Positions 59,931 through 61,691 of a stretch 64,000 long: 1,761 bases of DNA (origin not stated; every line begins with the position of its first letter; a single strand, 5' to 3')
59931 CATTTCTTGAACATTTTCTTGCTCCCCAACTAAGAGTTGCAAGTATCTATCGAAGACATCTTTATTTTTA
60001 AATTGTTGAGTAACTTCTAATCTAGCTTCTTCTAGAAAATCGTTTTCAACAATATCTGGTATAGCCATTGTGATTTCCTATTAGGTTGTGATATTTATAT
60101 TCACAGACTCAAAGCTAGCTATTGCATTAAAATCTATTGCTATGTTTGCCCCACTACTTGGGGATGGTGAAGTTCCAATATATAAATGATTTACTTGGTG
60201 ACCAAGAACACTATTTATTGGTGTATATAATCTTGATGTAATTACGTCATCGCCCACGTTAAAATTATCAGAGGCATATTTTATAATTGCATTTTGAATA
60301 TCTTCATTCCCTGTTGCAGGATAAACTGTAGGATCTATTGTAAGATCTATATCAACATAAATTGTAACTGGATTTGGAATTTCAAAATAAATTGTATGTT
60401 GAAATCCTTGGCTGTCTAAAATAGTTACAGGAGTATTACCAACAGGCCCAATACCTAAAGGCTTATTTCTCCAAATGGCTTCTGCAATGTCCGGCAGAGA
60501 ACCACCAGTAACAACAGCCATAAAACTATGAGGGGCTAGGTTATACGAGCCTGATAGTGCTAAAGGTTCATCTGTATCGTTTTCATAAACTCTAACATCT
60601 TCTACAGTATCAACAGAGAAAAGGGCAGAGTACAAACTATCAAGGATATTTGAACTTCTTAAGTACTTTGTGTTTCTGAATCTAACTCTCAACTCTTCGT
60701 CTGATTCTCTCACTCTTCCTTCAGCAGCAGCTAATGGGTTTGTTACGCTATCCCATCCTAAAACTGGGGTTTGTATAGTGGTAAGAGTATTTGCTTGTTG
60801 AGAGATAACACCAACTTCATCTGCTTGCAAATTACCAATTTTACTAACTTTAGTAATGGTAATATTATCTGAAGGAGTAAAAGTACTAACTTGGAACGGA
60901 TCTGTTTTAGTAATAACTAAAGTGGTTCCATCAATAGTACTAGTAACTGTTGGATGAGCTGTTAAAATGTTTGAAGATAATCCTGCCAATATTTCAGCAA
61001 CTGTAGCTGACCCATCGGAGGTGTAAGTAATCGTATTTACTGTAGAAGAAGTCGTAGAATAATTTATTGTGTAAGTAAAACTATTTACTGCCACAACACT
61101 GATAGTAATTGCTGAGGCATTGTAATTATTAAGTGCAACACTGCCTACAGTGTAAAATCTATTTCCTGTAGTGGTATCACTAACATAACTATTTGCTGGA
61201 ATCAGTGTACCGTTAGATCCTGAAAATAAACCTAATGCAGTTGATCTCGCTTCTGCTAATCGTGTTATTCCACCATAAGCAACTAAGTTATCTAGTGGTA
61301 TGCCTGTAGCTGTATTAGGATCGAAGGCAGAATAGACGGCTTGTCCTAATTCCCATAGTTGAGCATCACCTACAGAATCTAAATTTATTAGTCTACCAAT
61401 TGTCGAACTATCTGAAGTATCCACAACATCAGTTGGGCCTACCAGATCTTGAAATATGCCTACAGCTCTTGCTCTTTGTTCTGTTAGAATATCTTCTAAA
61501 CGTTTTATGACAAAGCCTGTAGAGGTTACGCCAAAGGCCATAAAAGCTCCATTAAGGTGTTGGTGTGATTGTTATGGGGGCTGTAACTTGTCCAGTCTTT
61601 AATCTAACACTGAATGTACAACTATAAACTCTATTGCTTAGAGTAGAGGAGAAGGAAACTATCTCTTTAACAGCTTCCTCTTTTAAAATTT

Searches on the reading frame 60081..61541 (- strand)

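Call 14: search_protein_families(library=phrogs, proteins=[window:60081-61541:-], max_evalue=0.00001)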
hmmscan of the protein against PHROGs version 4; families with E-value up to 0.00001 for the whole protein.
window:60081-61541:- (486 aa): 2 families
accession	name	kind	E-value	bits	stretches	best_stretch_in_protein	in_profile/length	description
phrog_6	-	tail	6.9e-58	197.6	1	3-485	60-406/548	baseplate wedge subunit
phrog_34452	-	unknown function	3.4e-06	27.8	0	3-181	2-169/175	-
